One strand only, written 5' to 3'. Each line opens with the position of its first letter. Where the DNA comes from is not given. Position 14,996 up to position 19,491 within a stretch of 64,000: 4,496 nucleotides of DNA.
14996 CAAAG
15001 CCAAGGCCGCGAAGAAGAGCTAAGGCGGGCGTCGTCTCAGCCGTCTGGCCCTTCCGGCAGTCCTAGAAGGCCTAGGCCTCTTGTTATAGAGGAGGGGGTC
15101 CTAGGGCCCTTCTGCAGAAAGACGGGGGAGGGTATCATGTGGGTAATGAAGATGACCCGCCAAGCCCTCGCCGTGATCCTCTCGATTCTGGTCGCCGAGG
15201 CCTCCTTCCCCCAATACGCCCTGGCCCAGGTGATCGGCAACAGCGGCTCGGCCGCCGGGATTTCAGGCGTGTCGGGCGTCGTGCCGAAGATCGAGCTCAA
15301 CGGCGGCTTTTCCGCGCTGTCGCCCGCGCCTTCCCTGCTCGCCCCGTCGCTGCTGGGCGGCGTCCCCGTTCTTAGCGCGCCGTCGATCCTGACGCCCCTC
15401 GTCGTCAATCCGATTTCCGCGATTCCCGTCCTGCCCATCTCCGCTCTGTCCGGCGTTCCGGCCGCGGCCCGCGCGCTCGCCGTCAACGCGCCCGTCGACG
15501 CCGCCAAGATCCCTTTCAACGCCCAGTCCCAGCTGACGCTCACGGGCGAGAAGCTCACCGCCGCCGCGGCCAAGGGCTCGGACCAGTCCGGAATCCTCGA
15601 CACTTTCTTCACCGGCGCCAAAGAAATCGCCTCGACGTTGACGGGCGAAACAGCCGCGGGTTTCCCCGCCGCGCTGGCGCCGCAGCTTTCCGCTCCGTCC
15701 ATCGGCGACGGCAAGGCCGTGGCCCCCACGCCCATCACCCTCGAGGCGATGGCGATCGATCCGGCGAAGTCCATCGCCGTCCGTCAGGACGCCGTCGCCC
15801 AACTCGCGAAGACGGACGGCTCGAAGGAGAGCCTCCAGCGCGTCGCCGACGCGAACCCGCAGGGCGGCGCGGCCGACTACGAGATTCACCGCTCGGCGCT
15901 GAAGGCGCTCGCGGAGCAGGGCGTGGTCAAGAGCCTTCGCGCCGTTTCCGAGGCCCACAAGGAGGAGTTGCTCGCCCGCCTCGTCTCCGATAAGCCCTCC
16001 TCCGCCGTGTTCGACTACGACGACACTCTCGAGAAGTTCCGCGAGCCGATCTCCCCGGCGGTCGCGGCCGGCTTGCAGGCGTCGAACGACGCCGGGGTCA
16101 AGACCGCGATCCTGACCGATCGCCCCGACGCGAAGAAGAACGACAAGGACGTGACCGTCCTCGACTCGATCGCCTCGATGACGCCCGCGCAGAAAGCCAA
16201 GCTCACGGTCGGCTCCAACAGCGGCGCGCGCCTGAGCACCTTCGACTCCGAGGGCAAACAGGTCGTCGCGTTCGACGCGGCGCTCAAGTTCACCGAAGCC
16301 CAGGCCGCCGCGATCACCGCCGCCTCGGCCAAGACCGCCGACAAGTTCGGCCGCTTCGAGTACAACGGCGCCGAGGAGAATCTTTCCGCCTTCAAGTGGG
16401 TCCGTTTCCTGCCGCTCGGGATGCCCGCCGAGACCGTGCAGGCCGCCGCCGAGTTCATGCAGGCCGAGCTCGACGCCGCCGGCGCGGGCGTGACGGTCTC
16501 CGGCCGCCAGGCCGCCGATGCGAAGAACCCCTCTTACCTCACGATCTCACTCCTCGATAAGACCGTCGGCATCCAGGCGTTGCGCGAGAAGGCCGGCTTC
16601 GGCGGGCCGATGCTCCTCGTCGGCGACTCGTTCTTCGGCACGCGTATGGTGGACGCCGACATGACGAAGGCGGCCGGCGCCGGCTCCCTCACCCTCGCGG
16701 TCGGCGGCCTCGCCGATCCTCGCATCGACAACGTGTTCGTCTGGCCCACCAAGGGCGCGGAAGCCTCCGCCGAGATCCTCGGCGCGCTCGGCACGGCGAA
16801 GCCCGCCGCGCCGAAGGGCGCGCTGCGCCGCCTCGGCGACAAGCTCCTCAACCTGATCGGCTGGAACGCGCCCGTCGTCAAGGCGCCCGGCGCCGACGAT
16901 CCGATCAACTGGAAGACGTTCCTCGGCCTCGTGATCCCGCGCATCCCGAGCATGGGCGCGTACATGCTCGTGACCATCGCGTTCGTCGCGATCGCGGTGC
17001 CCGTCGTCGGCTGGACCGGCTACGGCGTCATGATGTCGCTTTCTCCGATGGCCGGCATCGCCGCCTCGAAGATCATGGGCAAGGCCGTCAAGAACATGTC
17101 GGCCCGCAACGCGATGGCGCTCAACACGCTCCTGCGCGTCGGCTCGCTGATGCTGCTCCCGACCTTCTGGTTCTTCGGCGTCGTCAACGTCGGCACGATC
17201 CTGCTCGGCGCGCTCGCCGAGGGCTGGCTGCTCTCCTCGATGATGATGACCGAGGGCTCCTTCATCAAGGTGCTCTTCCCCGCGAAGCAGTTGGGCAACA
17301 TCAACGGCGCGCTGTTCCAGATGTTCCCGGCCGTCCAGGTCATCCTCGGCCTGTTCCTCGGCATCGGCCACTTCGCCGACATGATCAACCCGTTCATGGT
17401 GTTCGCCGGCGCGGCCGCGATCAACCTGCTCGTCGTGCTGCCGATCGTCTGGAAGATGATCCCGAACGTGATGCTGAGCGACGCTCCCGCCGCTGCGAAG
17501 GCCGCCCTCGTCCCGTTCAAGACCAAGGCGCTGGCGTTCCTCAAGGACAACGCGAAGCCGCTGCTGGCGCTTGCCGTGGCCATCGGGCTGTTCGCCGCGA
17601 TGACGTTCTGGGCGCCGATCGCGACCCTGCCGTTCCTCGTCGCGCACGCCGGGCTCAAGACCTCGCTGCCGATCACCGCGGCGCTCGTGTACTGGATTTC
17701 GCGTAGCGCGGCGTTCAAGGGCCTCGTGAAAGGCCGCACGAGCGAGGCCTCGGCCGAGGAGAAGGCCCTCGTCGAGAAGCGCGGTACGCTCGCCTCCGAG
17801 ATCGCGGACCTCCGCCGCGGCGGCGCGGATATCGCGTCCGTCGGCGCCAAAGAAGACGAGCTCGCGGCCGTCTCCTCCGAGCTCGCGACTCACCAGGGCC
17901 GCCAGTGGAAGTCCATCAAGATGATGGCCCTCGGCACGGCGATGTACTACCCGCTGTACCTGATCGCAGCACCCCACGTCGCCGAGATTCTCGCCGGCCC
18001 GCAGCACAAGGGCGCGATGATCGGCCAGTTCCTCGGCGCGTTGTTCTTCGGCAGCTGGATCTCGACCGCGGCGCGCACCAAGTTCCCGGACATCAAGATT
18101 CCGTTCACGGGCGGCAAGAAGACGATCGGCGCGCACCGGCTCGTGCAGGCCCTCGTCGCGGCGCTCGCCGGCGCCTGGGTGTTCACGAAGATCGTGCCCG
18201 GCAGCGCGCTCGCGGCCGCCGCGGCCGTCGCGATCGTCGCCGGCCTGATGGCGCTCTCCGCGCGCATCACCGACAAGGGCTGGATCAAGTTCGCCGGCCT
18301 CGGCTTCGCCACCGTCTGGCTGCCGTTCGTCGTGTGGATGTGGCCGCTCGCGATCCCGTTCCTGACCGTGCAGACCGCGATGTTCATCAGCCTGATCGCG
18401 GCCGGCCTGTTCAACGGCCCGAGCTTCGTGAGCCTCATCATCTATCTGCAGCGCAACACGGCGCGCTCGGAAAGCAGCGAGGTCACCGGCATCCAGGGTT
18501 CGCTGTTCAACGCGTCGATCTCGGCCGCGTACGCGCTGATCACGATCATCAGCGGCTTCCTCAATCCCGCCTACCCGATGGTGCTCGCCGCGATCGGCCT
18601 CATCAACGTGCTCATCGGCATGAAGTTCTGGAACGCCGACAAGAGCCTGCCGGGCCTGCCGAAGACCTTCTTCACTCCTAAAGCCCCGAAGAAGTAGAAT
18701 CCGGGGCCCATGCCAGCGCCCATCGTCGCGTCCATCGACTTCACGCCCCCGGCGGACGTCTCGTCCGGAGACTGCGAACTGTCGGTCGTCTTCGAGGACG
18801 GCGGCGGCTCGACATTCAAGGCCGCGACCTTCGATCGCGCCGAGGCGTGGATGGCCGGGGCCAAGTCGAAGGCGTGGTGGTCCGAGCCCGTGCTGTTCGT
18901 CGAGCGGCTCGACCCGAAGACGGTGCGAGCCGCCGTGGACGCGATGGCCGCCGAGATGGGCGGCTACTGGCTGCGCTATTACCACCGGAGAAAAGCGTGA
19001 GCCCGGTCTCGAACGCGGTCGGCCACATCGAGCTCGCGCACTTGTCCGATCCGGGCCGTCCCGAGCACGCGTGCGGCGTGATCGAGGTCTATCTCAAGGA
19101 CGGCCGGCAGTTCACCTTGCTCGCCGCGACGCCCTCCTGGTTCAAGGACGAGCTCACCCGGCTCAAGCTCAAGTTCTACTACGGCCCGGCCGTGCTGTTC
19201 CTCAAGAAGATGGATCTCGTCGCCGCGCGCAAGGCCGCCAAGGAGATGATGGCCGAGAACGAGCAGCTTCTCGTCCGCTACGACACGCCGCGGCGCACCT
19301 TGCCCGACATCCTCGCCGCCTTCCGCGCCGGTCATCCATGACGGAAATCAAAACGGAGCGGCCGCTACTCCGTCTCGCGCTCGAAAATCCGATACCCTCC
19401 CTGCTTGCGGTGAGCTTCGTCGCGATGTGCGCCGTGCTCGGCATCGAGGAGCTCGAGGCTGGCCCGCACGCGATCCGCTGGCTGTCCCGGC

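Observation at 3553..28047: Tandem array of seven large genes that share one N-terminal module but carry unrelated catalytic and transport payloads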

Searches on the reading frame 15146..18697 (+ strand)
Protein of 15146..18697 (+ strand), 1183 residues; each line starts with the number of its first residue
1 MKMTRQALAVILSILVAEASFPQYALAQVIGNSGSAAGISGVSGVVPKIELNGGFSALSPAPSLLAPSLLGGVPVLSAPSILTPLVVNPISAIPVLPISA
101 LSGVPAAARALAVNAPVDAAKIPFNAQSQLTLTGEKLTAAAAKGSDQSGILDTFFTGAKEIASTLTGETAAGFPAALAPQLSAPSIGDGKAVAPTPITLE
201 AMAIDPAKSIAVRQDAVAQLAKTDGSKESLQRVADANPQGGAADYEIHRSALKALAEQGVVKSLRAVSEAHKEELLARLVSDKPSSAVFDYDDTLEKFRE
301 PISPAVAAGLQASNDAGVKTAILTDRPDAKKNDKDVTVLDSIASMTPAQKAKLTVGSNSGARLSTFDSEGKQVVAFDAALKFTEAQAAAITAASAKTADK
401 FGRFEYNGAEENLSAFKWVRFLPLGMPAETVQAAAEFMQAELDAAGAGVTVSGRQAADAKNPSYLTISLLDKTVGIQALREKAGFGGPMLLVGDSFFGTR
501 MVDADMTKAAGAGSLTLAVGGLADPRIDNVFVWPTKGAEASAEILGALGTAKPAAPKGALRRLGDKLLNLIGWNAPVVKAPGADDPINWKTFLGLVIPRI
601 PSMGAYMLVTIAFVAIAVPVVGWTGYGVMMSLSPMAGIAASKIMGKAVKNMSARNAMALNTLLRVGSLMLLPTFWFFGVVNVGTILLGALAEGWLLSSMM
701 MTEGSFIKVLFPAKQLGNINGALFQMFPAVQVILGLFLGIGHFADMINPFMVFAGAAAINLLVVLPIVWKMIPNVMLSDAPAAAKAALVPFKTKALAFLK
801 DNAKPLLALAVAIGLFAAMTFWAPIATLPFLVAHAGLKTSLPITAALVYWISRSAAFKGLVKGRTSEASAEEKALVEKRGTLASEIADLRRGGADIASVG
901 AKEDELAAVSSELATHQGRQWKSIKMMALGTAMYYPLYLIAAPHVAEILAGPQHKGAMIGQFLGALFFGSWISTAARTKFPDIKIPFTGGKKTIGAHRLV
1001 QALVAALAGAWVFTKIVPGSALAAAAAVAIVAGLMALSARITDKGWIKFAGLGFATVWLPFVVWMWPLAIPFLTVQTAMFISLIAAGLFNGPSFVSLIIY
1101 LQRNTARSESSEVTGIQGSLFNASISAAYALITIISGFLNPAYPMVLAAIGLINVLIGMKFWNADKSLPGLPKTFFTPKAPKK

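Call 4: search_protein_families(library=pfam, proteins=[window:15146-18697:+], max_evalue=0.01)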
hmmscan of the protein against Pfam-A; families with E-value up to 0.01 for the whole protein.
window:15146-18697:+ (1183 aa): 0 families

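Call 19: search_protein_families(library=ncbifam, proteins=[window:15146-18697:+], max_evalue=0.01)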
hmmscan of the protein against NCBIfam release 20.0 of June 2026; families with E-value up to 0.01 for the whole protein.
window:15146-18697:+ (1183 aa): 0 families

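Call 28: search_protein_families(library=pfam, proteins=[window:15671-18697:+], max_evalue=5)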
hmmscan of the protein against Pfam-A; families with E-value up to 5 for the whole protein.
window:15671-18697:+ (1008 aa): 2 families
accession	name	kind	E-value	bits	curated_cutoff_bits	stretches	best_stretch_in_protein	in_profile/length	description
PF11974.14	bMG3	-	0.028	14.8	34.9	1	157-224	12-78/103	Bacterial alpha-2-macroglobulin MG3 domain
PF07690.21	MFS_1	-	0.29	10.5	33.4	1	436-678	14-248/347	Major Facilitator Superfamily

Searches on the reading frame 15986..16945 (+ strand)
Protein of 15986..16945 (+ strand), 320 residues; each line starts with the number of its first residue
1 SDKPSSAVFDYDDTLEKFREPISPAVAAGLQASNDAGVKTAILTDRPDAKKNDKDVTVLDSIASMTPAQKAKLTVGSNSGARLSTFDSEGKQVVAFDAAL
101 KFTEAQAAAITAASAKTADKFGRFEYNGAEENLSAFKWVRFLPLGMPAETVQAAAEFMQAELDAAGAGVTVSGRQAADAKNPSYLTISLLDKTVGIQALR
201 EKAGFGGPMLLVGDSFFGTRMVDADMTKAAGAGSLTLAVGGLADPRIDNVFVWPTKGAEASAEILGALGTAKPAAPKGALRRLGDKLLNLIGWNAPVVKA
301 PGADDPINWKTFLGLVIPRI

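Call 74: search_solved_structures(query=window:15986-16945:+, max_evalue=1)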
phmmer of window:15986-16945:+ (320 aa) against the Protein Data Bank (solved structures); distinct sequences matched with E-value up to 1: 0.

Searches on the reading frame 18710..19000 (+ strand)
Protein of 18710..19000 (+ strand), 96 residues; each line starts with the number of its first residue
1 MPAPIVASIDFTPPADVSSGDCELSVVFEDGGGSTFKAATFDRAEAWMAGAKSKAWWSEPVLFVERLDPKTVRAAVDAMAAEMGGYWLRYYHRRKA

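Call 32: search_protein_families(library=pfam, proteins=[window:18710-19000:+], max_evalue=0.01)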
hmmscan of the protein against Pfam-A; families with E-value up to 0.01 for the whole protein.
window:18710-19000:+ (96 aa): 0 families

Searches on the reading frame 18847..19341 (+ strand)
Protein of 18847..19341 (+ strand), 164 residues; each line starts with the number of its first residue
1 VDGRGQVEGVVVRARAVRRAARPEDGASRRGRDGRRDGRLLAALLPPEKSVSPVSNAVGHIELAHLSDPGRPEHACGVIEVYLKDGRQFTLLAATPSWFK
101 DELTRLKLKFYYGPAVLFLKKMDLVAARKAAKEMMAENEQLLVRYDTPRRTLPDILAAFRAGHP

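Call 32: search_protein_families(library=pfam, proteins=[window:18847-19341:+], max_evalue=0.01)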
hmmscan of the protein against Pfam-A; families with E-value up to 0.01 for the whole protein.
window:18847-19341:+ (164 aa): 0 families
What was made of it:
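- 18698..19694 (+): Small genes between g5 and g6 without signal peptide or module: two related products of about 100 and 115-164 aa, plus a small membrane protein. They are conserved in the array. No Pfam hit (call 32).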
